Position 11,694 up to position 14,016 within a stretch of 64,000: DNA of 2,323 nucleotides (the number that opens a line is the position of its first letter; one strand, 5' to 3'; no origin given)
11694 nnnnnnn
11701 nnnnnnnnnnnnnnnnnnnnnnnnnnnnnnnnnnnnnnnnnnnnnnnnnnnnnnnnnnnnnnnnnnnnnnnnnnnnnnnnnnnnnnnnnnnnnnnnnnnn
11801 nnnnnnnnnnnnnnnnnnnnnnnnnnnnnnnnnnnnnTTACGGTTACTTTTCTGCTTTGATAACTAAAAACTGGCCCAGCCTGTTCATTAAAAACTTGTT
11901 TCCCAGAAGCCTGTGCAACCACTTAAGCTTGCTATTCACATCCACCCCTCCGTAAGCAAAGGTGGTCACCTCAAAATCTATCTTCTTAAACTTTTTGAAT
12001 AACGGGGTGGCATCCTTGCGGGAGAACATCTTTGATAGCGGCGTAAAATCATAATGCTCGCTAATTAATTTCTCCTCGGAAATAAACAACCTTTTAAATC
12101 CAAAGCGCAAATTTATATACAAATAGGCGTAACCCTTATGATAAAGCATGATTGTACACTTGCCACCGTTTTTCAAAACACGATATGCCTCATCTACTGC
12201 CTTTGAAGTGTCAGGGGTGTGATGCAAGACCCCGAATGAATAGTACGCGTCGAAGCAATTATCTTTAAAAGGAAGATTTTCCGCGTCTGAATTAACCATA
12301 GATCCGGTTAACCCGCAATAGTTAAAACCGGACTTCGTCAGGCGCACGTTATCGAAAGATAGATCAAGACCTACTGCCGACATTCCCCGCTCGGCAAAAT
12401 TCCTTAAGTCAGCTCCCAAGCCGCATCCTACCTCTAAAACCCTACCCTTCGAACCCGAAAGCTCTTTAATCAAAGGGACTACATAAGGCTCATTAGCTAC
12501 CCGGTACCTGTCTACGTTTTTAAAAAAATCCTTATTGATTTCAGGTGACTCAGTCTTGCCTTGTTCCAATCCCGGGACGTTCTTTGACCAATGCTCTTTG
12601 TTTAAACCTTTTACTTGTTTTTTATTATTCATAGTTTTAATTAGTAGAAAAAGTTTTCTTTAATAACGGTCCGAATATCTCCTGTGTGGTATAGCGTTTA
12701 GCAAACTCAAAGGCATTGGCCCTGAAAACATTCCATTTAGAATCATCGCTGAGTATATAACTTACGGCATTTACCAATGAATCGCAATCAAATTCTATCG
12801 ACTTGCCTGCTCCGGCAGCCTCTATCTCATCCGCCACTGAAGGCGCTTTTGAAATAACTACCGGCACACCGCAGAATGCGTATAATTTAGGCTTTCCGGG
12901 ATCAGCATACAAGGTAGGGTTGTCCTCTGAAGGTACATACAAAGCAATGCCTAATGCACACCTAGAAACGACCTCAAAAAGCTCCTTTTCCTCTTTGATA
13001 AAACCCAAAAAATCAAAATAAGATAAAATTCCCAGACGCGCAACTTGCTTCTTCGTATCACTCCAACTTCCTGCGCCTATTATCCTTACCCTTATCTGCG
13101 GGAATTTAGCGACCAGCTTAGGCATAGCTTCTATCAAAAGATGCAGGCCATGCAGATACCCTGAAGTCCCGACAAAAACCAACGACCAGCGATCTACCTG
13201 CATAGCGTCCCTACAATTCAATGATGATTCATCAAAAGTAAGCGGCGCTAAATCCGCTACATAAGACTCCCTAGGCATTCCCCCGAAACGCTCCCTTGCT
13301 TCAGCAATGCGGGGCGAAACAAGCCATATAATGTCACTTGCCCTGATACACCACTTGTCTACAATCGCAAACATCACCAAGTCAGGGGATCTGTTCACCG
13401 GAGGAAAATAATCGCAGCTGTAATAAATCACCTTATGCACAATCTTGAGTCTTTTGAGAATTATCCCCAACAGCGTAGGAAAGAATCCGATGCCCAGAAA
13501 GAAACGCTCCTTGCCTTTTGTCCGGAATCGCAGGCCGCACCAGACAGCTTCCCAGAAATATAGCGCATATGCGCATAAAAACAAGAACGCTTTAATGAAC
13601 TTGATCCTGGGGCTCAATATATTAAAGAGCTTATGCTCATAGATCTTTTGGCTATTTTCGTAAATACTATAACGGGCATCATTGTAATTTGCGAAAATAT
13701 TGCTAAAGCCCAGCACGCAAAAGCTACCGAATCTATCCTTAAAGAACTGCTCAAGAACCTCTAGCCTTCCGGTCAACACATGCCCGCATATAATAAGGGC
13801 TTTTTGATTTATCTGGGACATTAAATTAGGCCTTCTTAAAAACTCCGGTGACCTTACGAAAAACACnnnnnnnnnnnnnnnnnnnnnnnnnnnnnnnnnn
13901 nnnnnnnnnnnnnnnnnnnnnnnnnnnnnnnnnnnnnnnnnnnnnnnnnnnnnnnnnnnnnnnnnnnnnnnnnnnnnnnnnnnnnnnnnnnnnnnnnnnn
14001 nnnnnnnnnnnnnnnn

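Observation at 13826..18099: Tandem array of three paralogous B12-binding radical SAM genes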

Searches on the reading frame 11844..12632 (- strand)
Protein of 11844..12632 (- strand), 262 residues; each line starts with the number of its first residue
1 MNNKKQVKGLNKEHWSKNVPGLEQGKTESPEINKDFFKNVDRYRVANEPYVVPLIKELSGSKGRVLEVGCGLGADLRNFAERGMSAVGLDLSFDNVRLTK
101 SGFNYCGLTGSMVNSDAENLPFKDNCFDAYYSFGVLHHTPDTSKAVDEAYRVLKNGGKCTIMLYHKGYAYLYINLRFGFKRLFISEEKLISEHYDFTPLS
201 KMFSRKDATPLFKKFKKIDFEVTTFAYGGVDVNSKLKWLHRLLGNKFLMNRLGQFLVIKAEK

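Call 8: search_protein_families(library=pfam, proteins=[window:11844-12632:-], max_evalue=0.001)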
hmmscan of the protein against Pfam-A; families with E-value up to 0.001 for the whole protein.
window:11844-12632:- (262 aa): 8 families
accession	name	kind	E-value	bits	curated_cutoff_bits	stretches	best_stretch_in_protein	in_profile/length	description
PF08241.18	Methyltransf_11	-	3.6e-23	82.5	21.2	1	66-160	1-94/95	Methyltransferase domain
PF13649.12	Methyltransf_25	-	4.8e-20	72.5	27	1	65-157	1-97/97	Methyltransferase domain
PF13847.12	Methyltransf_31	-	5.3e-14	52.6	27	1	61-162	3-110/145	Methyltransferase domain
PF13489.12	Methyltransf_23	-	8e-14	52.1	27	1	54-166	12-121/164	Methyltransferase domain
PF08242.18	Methyltransf_12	-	1.4e-12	48.6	30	1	66-158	1-97/98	Methyltransferase domain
PF01209.24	Ubie_methyltran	-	2.4e-10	40.6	20.1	1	64-164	50-154/233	ubiE/COQ5 methyltransferase family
PF07021.18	MetW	-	0.0004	20.5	21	1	55-154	7-103/193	Methionine biosynthesis protein MetW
PF02353.26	CMAS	-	0.00043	20.1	27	1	64-159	65-162/273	Mycolic acid cyclopropane synthetase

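Call 24: search_protein_families(library=ncbifam, proteins=[window:11844-12632:-], max_evalue=0.00001)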
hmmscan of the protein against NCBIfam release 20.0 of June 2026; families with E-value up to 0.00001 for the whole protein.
window:11844-12632:- (262 aa): 24 families
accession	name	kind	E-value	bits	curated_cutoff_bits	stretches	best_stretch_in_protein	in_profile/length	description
NF045667.1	MTase_DVU1556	equivalog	6.2e-17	61.8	155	1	62-166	23-125/213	DVU_1556 family methyltransferase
NF047649.1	MTase_UXPK_star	exception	9.1e-14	51.1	460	1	64-160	80-180/283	methyltransferase/UXPK-star double selenoprotein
NF041537.1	ArsM_AhpD_UU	exception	6.7e-13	48.1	510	1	31-161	49-180/345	arsenite methyltransferase/AhpD domain selenoprotein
NF045825.1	FAmtase_mtf2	equivalog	1.1e-12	47.7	400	1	63-159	60-156/248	fatty-acid O-methyltransferase Mtf2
NF041536.1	ArsM_DUF2284_UU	exception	4e-12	45.2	575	1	63-161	78-180/459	arsenite methyltransferase/DUF2284 domain selenoprotein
NF040539.1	AST_met_ArsM_2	exception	9.3e-12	45.3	240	1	59-158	54-160/262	putative arsinothricin biosynthesis methyltransferase ArsM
TIGR01934.1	MenG_MenH_UbiE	subfamily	9.8e-12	44.6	158.35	1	61-163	39-143/223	ubiquinone/menaquinone biosynthesis methyltransferase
NF045823.1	PthPhpthDimycoMt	equivalog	1.5e-11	44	300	1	64-158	69-163/256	phthiotriol/phenolphthiotriol dimycocerosates methyltransferase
NF001242.0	PRK00216.1-3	equivalog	4.3e-11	42.7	351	1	55-163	64-177/258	bifunctional demethylmenaquinone methyltransferase/2-methoxy-6-polyprenyl-1,4-benzoquinol methylase UbiE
NF001241.0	PRK00216.1-2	equivalog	4.9e-11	42.7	327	1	63-164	53-150/231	demethylmenaquinone methyltransferase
NF001244.0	PRK00216.1-5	equivalog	1.7e-10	40.6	216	1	62-192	49-185/236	bifunctional demethylmenaquinone methyltransferase/2-methoxy-6-polyprenyl-1,4-benzoquinol methylase UbiE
NF007610.0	PRK10258.1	equivalog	2.7e-09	36.7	342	1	63-160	44-137/251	malonyl-ACP O-methyltransferase BioC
NF045649.1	2X_seleno_MduS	exception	1.1e-08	34.5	380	1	64-158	44-144/338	methyltransferase domain-containing selenoprotein MduS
TIGR02072.1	BioC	equivalog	3.2e-08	33.7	184.95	1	54-157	26-128/244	malonyl-ACP O-methyltransferase BioC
NF008823.0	PRK11873.1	subfamily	5.4e-08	32.7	263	1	64-161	80-181/272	arsenite methyltransferase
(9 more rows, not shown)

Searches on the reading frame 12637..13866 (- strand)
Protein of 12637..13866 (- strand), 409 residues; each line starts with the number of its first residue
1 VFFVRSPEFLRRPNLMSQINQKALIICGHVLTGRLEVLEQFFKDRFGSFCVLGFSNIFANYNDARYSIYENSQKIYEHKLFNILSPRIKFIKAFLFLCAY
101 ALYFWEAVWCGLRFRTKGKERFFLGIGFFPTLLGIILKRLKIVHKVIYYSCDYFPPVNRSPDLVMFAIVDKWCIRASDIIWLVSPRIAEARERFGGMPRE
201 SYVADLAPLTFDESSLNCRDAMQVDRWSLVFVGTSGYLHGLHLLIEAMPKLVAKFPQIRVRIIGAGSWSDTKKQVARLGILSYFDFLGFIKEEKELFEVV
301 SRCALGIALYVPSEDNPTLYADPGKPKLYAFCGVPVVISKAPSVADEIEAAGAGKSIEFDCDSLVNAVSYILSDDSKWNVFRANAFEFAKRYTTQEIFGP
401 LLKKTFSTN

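Call 8: search_protein_families(library=pfam, proteins=[window:12637-13866:-], max_evalue=0.001)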
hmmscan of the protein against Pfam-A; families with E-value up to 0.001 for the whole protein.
window:12637-13866:- (409 aa): 2 families
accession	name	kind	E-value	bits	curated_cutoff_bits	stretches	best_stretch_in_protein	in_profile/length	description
PF00534.26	Glycos_transf_1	-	1.6e-12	47.7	26.4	1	225-303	14-93/172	Glycosyl transferases group 1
PF13692.12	Glyco_trans_1_4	-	1.1e-11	45.6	27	1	229-374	4-142/142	Glycosyl transferases group 1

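Call 24: search_protein_families(library=ncbifam, proteins=[window:12637-13866:-], max_evalue=0.00001)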
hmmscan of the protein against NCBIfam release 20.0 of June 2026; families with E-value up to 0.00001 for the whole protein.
window:12637-13866:- (409 aa): 1 family
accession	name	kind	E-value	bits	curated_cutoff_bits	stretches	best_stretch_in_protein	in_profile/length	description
TIGR04063.1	stp3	hypoth_equivalog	8.2e-07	28.2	442.05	1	229-391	216-377/397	TIGR04063 family PEP-CTERM/XrtA system glycosyltransferase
